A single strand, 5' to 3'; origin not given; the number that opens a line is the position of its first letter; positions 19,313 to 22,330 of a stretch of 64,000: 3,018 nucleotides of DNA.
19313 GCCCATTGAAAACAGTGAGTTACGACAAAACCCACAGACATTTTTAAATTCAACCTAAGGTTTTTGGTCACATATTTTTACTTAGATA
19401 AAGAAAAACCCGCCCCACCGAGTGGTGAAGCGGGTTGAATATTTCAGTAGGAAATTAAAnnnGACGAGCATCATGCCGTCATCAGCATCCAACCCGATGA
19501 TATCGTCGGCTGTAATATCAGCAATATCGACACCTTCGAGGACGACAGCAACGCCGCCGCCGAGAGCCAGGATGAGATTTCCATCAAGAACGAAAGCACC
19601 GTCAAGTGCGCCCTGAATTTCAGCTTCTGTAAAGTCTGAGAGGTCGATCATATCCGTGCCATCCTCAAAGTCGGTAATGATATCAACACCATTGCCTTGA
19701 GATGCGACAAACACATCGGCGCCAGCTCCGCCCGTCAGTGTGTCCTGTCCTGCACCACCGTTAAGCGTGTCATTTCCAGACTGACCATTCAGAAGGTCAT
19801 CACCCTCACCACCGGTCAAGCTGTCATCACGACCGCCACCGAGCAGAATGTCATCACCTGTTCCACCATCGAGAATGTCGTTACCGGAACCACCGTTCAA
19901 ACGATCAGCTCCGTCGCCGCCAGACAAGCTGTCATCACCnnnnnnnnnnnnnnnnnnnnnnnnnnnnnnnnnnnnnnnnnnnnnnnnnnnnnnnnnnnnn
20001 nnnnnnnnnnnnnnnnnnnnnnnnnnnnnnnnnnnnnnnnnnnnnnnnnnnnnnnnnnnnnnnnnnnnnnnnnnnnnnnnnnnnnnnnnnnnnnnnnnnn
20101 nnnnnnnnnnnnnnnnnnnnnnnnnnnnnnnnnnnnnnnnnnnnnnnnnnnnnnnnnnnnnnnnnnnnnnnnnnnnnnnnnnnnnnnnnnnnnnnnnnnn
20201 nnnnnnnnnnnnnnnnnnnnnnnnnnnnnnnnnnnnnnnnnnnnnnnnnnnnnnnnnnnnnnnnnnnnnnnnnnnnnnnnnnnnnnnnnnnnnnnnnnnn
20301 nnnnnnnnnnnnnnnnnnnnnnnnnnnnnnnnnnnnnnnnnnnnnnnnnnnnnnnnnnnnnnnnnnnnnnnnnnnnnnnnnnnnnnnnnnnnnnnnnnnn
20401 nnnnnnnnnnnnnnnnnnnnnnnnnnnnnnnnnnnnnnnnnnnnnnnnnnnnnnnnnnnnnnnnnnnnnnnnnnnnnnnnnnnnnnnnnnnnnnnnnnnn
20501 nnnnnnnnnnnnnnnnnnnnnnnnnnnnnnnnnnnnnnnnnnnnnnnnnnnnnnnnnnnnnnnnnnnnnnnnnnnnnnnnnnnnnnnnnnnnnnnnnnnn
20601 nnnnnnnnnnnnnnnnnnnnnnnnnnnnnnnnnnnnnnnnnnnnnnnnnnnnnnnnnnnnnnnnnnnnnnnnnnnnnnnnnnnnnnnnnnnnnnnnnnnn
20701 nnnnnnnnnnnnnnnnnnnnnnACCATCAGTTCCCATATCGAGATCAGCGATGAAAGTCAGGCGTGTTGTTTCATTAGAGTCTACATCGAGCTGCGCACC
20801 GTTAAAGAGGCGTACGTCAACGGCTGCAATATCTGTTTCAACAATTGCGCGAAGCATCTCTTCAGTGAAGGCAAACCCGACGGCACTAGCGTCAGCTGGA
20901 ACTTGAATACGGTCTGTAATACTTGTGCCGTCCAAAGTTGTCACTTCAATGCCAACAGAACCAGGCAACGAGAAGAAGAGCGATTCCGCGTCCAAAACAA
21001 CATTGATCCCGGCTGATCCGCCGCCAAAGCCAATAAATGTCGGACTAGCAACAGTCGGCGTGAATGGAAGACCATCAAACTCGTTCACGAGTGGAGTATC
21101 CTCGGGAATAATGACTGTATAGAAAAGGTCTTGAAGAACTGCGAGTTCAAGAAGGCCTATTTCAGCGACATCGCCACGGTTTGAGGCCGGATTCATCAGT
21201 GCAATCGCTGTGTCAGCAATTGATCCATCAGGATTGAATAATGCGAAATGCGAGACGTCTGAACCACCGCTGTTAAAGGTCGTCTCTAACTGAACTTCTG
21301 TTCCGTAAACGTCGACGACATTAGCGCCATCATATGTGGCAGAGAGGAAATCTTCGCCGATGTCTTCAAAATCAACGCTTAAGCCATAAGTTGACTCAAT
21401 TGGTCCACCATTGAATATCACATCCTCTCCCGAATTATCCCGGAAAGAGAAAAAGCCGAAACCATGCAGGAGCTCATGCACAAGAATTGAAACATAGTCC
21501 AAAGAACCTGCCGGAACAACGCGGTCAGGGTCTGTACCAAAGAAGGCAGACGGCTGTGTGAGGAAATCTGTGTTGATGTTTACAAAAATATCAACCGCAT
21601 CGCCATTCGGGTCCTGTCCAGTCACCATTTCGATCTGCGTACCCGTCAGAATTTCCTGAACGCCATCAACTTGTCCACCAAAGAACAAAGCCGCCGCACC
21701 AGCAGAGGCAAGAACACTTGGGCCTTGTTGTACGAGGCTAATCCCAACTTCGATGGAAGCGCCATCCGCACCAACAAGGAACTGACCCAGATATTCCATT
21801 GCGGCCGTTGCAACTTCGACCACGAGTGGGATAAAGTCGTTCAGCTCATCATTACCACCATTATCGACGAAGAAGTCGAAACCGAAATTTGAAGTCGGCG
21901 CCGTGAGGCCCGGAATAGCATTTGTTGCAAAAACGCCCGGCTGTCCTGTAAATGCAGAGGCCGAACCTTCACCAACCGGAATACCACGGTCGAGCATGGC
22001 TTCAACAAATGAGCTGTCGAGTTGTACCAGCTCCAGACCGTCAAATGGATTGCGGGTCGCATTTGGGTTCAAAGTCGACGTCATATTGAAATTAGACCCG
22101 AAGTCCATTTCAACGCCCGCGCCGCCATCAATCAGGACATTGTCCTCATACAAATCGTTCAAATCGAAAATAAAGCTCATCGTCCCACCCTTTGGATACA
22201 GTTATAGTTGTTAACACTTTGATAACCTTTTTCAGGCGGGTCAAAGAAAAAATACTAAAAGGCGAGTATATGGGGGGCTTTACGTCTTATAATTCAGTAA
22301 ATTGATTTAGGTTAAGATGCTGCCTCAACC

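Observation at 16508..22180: Two tandem paralogous ~900-aa RTX calcium-repeat proteins with an uncharacterised N-terminal HExxH domain and no nearby secretion system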

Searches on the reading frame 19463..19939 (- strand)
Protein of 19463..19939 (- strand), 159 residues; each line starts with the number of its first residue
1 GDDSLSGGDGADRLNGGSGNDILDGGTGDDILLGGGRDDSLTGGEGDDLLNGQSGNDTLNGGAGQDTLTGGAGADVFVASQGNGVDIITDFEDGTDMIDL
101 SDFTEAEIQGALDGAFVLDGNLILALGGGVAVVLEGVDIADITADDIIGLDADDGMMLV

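Call 66: search_solved_structures(query=window:19463-19939:-, max_evalue=0.001, show_alignments=2)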
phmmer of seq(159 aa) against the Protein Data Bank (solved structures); distinct sequences matched with E-value up to 0.001: 38.
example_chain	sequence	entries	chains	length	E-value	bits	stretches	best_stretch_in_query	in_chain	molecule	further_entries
7usl_C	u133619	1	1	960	6.4e-40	140.1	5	11-102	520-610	Bifunctional hemolysin-adenylate cyclase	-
7rah_E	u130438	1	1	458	9.3e-27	97.3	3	10-94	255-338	Bifunctional adenylate cyclase toxin/hemolysin CyaA,Bifunctional adenylate cyclase toxin/h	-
6sus_A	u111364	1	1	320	5.4e-16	62.3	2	2-89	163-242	Bifunctional hemolysin/adenylate cyclase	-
3hbu_P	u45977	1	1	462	1.8e-12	50.9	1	23-105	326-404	Secreted protease C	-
1go7_P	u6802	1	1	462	1.8e-12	50.9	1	23-105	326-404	PROTEASE C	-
1k7g_A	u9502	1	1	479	1.8e-12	50.9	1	23-105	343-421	secreted protease C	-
1k7i_A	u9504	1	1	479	1.8e-12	50.9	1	23-105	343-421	secreted protease C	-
1k7q_A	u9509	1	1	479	1.8e-12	50.9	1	23-105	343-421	SECRETED PROTEASE C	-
3hb2_P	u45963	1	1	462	1.9e-12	50.8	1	23-105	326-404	Secreted protease C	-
3hbv_P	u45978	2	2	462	1.9e-12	50.8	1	23-105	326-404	Secreted protease C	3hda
1go8_P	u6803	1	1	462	1.9e-12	50.8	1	23-105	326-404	PROTEASE C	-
9p0c_A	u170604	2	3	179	6.3e-11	45.9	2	10-73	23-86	Hemolysin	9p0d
5cvw_A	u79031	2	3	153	2e-10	44.2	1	2-73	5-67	Bifunctional hemolysin/adenylate cyclase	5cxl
9p6c_A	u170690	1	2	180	2.8e-10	43.8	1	6-73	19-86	Hemolysin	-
2agm_A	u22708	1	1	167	9.1e-10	42.1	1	20-118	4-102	Poly(beta-D-mannuronate) C5 epimerase 4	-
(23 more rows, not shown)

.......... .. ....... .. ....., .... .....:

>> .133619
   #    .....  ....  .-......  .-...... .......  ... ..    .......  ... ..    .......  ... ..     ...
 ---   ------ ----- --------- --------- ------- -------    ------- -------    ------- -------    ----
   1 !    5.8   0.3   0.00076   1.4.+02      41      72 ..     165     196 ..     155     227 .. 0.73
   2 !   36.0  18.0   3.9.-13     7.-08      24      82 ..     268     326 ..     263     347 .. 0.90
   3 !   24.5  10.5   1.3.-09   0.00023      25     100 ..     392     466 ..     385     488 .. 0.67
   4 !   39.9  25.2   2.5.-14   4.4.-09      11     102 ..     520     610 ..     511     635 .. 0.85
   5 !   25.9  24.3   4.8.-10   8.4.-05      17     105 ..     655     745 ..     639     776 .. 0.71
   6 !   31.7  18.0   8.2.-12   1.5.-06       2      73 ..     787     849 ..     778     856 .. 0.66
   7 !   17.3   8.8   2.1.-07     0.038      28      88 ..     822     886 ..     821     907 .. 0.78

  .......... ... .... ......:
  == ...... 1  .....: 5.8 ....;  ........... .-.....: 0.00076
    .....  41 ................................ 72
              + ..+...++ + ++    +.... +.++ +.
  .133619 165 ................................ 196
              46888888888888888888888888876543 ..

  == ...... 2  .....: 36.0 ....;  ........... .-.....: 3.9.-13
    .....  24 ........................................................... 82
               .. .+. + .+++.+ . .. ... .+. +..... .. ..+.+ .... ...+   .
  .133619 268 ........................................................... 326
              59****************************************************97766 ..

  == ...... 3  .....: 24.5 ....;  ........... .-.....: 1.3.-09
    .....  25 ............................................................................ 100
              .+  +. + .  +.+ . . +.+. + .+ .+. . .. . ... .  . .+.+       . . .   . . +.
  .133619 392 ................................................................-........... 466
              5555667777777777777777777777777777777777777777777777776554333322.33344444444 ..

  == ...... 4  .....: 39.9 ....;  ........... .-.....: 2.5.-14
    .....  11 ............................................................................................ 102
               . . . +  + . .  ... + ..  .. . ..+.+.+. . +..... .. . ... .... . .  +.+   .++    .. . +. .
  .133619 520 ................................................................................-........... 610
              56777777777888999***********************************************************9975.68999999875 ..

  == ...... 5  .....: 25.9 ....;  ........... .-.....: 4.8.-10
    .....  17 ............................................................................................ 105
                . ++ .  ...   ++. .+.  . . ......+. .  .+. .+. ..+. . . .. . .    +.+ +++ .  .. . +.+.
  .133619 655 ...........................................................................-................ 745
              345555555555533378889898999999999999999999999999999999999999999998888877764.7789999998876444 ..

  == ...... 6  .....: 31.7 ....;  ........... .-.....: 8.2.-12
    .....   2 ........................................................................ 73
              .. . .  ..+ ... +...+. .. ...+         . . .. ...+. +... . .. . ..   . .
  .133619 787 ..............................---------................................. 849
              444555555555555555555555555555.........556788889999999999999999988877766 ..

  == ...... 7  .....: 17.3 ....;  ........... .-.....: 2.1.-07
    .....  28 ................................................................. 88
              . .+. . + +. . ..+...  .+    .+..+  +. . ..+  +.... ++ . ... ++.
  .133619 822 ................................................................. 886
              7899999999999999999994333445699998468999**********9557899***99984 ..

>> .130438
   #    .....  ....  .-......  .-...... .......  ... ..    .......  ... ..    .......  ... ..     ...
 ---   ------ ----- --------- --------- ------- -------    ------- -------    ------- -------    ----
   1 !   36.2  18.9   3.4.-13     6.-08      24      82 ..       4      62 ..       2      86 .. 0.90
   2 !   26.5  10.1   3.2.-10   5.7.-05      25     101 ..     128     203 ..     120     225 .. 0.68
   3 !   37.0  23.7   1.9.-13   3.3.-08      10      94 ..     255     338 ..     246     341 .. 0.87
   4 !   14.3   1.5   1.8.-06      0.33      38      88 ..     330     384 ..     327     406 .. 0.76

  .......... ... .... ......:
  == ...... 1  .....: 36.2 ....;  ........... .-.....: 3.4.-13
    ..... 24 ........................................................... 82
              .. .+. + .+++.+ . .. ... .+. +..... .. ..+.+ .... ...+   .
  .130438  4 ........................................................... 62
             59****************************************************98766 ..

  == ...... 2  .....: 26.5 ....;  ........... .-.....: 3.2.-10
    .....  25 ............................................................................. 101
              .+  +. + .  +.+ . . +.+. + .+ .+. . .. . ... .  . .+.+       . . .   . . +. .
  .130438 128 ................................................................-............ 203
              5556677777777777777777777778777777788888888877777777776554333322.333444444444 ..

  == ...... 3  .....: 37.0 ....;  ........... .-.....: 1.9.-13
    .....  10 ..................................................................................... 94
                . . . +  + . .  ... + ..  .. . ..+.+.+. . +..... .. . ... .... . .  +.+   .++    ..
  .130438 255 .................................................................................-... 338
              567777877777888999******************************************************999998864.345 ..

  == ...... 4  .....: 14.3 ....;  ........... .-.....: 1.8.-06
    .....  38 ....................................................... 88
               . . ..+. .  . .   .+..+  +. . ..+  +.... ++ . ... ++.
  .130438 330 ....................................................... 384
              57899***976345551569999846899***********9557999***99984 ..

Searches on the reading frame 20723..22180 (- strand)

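Call 6: search_protein_families(library=ncbifam, proteins=[window:20723-22180:-], max_evalue=10)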
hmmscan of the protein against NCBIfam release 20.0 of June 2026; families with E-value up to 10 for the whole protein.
seq(486 aa): 1 family
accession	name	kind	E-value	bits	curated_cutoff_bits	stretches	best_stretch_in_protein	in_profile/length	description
NF038122.1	metallo_LGF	subfamily_domain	3.4e-08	33.8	80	1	184-349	105-268/274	NF038122 family metalloprotease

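Call 7: search_protein_families(library=pfam, proteins=[window:20723-22180:-], max_evalue=10)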
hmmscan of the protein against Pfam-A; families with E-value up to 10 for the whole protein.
seq(486 aa): 0 families

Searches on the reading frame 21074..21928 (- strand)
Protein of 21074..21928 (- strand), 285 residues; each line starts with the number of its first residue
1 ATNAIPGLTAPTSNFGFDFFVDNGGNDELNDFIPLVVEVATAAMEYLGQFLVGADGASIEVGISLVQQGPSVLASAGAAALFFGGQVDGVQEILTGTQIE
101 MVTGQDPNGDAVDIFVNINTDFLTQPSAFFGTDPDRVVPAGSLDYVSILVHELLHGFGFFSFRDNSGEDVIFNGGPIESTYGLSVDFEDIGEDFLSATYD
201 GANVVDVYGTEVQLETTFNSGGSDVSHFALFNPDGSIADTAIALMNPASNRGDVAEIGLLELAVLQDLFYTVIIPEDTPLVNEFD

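Call 67: predict_structure(alignment_id=A4)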
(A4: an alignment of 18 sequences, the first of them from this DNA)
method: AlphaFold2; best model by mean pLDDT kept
length: 285 residues; sequences in the alignment: 18
mean_pLDDT: 86.3   pTM: 0.88
mean pLDDT of the five models: 86.3, 85.3, 82.8, 79.5, 77.7
residues with pLDDT >= 90: 168; 70-90: 87; 50-70: 14; < 50: 16
segments of 3 or more residues with pLDDT < 50: 1-12, 282-285
pLDDT, mean of each block of 10 residues (from residue 1): 34 80 93 95 94 95 94 92 91 95 94 96 89 90 93 95 83 91 90 81 92 75 75 83 81 87 96 83 42
secondary structure, 60 per line:
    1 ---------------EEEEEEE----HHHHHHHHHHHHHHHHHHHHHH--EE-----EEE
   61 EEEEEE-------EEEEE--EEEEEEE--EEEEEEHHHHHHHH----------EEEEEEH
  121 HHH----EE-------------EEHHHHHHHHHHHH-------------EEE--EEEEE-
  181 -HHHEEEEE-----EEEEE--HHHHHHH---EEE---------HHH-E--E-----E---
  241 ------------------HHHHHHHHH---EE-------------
elements in order: E16-22 H27-48 E58-66 E74-78 E81-87 E90-95 H96-103 E114-119 H120-123 H145-156 E170-172 E175-179 E185-189 E195-199 H202-208 E212-214 H259-267
